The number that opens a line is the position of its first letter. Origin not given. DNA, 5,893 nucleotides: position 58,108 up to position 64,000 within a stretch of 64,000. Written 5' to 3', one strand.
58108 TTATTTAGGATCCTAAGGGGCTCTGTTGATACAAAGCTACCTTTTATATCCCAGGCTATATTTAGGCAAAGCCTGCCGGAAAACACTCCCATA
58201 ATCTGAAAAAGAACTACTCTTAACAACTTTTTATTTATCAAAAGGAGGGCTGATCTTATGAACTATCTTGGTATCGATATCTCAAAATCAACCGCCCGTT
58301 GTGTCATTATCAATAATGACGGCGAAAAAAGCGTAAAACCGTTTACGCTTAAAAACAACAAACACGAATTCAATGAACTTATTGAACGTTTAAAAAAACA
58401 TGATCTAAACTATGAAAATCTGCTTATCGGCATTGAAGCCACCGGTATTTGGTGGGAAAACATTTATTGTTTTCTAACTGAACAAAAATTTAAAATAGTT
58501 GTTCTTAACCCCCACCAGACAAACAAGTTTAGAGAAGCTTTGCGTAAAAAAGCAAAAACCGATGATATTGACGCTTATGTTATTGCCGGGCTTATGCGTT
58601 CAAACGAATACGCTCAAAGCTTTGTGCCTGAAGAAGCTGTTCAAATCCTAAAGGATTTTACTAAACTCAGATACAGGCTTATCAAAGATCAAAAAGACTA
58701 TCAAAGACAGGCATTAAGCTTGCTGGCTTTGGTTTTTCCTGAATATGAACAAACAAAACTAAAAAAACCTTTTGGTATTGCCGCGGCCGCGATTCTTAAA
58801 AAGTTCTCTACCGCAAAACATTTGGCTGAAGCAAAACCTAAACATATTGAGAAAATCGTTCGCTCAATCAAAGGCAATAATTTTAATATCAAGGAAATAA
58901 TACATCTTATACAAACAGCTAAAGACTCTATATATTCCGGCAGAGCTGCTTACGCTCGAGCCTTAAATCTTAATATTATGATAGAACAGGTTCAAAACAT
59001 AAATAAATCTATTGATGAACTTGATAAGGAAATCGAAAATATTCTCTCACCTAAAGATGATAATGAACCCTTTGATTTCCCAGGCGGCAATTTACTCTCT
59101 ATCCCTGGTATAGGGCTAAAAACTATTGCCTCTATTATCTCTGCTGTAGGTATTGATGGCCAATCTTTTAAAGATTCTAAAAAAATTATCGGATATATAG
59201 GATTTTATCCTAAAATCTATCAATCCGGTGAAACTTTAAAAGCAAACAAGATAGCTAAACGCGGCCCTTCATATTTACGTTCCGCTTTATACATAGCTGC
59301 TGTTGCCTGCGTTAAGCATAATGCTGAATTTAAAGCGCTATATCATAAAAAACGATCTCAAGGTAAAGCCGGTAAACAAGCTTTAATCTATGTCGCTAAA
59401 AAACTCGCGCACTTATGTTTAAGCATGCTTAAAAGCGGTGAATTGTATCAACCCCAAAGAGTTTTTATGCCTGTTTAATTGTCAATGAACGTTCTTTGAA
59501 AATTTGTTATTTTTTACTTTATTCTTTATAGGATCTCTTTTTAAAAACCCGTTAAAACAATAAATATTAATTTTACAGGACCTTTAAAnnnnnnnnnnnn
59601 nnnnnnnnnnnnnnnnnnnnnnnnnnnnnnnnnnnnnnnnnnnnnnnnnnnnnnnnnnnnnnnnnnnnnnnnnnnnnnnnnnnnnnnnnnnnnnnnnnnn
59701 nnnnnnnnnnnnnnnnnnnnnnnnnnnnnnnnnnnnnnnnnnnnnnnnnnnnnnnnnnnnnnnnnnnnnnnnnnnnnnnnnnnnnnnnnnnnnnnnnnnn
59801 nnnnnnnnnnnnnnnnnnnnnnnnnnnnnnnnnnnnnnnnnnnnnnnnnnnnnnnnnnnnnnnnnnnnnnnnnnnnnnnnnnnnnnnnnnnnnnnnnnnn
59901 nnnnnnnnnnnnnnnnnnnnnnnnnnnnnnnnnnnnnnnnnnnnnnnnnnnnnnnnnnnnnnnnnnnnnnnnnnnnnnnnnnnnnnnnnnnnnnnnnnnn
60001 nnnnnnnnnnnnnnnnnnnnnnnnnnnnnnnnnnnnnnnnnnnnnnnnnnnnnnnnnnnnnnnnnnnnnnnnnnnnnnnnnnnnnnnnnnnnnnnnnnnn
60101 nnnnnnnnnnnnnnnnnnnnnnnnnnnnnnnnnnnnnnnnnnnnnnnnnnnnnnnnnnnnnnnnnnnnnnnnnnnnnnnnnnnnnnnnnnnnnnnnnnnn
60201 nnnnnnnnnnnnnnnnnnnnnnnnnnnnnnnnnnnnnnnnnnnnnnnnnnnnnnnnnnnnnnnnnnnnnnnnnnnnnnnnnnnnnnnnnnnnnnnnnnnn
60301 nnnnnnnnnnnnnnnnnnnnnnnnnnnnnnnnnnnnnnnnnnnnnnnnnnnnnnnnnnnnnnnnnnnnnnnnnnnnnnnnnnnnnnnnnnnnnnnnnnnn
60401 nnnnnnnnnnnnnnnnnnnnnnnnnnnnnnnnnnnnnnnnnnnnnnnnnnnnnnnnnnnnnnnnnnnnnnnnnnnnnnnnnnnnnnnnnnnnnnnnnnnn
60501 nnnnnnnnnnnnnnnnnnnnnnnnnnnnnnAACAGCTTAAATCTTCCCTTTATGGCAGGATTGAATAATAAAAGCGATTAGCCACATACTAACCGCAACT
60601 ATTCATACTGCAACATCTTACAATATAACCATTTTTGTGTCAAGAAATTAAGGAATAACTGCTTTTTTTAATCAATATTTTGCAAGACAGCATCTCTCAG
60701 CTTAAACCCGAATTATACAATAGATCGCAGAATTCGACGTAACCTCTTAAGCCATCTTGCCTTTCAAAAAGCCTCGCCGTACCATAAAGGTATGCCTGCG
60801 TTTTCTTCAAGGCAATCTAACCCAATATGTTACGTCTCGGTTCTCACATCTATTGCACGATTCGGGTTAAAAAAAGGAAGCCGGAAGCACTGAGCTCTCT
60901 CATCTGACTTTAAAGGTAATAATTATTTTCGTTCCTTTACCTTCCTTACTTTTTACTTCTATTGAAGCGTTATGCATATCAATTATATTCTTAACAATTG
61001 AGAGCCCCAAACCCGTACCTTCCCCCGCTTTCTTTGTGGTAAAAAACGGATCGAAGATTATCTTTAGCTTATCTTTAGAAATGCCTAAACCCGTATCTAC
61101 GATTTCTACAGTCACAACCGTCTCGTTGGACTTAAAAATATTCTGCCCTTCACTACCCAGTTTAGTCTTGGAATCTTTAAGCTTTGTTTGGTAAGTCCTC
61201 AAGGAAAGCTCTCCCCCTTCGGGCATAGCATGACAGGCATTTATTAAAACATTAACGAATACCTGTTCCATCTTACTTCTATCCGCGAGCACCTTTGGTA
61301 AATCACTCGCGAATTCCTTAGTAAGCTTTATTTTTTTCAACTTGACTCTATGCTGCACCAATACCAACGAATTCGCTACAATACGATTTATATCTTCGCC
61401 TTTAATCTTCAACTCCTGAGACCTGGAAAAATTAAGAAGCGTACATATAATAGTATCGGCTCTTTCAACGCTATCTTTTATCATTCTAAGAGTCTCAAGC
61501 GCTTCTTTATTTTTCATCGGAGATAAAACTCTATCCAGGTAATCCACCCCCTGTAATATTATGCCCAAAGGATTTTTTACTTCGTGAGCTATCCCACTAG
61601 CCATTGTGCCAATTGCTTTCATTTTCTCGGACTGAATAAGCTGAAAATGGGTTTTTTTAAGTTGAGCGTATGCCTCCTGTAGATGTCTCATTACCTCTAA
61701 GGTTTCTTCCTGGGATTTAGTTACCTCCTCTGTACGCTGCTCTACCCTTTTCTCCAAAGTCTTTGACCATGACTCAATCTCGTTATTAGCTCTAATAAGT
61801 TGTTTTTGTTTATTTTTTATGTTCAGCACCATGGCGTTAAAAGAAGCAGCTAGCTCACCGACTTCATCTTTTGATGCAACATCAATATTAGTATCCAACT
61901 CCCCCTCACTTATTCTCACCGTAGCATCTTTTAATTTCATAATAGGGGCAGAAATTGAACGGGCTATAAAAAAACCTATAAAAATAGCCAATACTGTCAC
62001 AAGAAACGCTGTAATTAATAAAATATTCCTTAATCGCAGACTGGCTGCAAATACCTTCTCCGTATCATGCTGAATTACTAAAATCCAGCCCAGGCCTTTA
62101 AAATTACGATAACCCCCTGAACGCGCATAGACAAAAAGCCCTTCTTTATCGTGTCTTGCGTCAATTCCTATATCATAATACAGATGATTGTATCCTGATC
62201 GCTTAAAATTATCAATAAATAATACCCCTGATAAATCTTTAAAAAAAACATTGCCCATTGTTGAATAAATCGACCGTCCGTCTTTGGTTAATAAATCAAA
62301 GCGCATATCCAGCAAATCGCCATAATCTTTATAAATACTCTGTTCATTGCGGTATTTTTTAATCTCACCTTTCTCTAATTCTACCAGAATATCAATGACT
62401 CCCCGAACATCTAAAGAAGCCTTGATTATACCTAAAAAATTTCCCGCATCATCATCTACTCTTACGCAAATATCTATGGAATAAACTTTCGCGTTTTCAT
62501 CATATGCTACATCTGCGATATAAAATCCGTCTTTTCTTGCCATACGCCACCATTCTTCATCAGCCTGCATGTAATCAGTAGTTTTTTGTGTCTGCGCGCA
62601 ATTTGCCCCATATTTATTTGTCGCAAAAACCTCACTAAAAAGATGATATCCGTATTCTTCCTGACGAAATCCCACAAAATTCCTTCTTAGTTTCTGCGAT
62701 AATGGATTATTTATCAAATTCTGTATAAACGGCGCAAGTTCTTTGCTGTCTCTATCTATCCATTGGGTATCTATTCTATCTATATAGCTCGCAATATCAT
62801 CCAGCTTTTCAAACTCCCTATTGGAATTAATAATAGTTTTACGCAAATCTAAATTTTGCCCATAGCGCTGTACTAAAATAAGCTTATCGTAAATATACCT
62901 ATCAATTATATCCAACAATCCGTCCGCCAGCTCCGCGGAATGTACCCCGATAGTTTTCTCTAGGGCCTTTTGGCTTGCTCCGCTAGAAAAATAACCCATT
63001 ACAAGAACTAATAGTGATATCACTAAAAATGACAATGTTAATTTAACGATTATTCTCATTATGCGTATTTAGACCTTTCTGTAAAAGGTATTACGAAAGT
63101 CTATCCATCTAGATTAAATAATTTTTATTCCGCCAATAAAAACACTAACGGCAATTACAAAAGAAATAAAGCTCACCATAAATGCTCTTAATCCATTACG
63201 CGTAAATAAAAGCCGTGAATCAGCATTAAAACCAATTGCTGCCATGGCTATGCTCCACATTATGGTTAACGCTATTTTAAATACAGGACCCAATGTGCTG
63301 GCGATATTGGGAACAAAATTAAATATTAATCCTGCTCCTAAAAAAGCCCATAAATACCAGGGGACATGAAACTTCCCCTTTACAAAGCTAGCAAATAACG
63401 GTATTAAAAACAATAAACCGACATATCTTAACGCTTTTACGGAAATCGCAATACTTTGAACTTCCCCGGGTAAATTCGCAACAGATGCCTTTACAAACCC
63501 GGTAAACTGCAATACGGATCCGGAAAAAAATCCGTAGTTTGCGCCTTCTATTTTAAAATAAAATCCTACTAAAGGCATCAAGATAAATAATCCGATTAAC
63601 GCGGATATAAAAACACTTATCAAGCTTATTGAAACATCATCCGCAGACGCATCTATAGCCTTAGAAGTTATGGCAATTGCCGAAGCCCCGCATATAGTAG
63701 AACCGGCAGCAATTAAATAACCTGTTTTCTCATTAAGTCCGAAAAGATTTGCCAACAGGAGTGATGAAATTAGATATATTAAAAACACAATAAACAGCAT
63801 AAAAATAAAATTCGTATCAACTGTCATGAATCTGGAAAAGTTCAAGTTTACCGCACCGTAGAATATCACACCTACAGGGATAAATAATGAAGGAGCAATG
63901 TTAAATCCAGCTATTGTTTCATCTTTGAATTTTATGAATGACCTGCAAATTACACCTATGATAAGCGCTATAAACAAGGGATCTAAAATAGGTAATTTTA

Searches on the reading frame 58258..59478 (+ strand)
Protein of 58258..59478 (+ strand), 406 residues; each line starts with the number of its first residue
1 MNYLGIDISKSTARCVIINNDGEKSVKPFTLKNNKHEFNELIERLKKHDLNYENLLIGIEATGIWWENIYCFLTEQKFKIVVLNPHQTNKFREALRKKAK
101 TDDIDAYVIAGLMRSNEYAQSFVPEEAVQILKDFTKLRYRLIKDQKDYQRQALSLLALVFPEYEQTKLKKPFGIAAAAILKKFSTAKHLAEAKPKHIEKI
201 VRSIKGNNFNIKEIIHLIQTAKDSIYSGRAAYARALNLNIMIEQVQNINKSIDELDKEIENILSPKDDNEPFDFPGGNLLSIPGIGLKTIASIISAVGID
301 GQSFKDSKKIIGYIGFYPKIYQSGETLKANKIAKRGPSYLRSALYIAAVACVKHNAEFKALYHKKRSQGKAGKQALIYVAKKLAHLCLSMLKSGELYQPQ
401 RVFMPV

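Call 50: search_protein_families(library=pfam, proteins=[window:58258-59478:+], max_evalue=0.001)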
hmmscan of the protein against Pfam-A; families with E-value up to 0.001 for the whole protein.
window:58258-59478:+ (406 aa): 2 families
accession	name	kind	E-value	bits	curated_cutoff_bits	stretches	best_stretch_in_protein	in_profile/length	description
PF01548.23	DEDD_Tnp_IS110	-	7.8e-35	120.4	29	1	4-161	1-155/155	Transposase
PF02371.22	Transposase_20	-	5.2e-21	75.3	21.3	1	278-363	3-87/87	Transposase IS116/IS110/IS902 family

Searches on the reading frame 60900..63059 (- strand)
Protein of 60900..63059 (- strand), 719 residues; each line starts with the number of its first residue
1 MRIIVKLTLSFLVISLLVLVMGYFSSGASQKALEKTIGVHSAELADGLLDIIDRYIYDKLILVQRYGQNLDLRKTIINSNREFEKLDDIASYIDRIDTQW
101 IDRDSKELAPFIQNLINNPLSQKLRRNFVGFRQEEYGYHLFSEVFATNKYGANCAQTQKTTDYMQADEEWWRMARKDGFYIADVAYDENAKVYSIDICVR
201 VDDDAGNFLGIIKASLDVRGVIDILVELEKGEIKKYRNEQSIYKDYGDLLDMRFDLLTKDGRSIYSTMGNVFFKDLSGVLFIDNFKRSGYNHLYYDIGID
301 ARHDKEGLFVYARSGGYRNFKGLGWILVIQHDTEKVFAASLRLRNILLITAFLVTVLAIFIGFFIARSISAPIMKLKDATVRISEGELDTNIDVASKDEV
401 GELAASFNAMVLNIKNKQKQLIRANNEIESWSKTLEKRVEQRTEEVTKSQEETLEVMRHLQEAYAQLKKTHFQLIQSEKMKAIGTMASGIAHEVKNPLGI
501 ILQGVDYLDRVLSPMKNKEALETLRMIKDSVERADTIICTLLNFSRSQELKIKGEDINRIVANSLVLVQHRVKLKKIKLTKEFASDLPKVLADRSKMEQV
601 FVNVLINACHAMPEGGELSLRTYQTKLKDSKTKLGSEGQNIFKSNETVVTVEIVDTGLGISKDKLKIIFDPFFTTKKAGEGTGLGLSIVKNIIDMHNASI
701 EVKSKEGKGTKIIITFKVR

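Call 45: find_encoding_contigs(protein=window:60900-63059:-, flank=10000, max_places=3)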
Protein window:60900-63059:- (719 aa): 1 contig read that carries it; 1 place shown.
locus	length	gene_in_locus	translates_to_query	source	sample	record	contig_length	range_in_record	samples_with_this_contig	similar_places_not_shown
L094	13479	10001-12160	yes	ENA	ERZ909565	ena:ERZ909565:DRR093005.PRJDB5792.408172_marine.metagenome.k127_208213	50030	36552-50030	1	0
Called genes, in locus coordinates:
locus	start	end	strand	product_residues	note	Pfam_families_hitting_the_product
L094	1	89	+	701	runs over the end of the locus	PF09335:VTT_dom, PF01569:PAP2, PF14067:LssY_C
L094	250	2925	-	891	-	PF13510:Fer2_4, PF22117:Fer4_Nqo3 (weak), PF00037:Fer4 (faint), PF12837:Fer4_6 (faint), PF12838:Fer4_7 (weak), PF04879:Molybdop_Fe4S4, PF00384:Molybdopterin, PF01568:Molydop_binding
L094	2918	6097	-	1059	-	PF01512:Complex1_51K, PF10531:SLBB (weak), PF10589:NADH_4Fe-4S, PF14691:Fer4_20, PF00070:Pyr_redox (faint), PF07992:Pyr_redox_2, PF13450:NAD_binding_8 (weak), PF13738:Pyr_redox_3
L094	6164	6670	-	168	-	PF01257:2Fe-2S_thioredx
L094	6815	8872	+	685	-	PF01663:Phosphodiest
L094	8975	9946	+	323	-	PF03601:Cons_hypoth698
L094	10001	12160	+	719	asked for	PF00672:HAMP, PF00512:HisKA (weak), PF02518:HATPase_c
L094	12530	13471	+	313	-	PF01699:Na_Ca_ex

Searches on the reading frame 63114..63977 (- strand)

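Call 50: search_protein_families(library=pfam, proteins=[window:63114-63977:-], max_evalue=0.001)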
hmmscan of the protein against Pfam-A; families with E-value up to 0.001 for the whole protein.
window:63114-63977:- (287 aa): 1 family
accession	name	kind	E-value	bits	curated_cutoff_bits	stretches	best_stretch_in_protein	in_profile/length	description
PF03601.19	Cons_hypoth698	-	2e-35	122.6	24.5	1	2-268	30-303/304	Conserved hypothetical protein 698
